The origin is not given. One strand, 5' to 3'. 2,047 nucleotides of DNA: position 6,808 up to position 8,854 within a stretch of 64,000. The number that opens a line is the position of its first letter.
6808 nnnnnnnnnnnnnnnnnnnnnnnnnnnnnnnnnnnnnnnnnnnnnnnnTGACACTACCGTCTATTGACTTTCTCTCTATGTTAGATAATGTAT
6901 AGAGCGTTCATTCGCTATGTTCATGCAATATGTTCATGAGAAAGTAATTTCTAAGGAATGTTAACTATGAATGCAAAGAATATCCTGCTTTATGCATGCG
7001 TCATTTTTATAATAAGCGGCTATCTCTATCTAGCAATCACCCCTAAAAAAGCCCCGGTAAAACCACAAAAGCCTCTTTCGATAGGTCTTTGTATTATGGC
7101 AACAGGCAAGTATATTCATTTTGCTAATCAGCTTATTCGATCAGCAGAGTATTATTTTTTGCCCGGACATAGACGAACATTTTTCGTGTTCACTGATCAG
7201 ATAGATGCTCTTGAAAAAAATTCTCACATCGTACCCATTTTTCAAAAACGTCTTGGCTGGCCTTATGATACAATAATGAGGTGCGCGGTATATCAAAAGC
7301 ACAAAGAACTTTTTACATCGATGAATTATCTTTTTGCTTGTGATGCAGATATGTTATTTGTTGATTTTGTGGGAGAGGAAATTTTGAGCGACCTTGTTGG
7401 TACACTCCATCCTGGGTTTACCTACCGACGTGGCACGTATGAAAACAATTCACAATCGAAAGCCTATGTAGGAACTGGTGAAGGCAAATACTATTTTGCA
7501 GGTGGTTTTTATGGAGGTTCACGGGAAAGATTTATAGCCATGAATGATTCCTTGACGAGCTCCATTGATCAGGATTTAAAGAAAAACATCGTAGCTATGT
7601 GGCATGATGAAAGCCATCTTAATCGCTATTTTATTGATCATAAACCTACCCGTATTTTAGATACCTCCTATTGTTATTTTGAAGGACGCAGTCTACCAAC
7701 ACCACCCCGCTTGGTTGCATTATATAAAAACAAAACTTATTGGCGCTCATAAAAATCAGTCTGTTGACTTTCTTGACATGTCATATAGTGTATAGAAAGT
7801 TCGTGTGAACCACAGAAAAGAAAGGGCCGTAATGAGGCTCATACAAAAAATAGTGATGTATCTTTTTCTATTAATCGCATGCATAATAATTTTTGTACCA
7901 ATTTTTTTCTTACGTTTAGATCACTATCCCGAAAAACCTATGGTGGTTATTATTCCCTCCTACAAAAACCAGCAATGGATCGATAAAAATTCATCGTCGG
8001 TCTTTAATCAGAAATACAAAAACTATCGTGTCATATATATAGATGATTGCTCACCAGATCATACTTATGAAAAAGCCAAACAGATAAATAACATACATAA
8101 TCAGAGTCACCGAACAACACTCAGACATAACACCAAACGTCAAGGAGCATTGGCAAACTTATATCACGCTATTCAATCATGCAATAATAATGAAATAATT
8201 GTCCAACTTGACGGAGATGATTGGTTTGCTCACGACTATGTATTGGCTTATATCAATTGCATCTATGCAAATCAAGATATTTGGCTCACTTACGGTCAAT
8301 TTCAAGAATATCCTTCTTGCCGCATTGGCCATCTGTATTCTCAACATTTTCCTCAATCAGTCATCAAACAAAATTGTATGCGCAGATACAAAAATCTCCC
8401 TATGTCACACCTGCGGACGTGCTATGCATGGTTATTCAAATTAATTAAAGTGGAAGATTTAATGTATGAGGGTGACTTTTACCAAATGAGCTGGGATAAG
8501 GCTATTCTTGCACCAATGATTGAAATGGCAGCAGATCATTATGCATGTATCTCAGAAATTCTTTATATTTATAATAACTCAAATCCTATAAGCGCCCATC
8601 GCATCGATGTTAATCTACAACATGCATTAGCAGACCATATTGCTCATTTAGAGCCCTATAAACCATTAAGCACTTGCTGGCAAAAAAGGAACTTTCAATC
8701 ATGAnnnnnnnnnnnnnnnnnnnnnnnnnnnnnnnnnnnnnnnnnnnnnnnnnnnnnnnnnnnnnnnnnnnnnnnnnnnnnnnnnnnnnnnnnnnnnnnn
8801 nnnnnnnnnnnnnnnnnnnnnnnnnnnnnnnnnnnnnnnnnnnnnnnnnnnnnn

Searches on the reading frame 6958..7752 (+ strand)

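Call 51: search_protein_families(library=pfam, proteins=[window:6958-7752:+], max_evalue=0.001)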
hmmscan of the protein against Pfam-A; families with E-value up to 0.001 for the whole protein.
window:6958-7752:+ (264 aa): 1 family
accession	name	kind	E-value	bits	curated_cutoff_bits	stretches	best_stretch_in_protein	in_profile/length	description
PF03414.19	Glyco_transf_6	-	1.1e-48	166.1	25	1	39-249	74-295/313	Glycosyltransferase family 6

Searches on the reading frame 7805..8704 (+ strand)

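Call 51: search_protein_families(library=pfam, proteins=[window:7805-8704:+], max_evalue=0.001)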
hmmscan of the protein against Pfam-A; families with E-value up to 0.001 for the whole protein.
window:7805-8704:+ (299 aa): 4 families
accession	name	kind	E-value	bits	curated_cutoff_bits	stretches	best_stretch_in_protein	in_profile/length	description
PF00535.33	Glycos_transf_2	-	4e-20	72.9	23.3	1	48-157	2-107/168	Glycosyl transferase family 2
PF13641.12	Glyco_tranf_2_3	-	8.7e-07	29.6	27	1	46-151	3-108/230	Glycosyltransferase like family 2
PF10111.15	Glyco_tranf_2_2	-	0.00016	21.7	27.3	1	47-150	3-103/276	Glycosyltransferase like family 2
PF11316.14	Rhamno_transf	-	0.00037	20.5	23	1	66-147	51-133/235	Putative rhamnosyl transferase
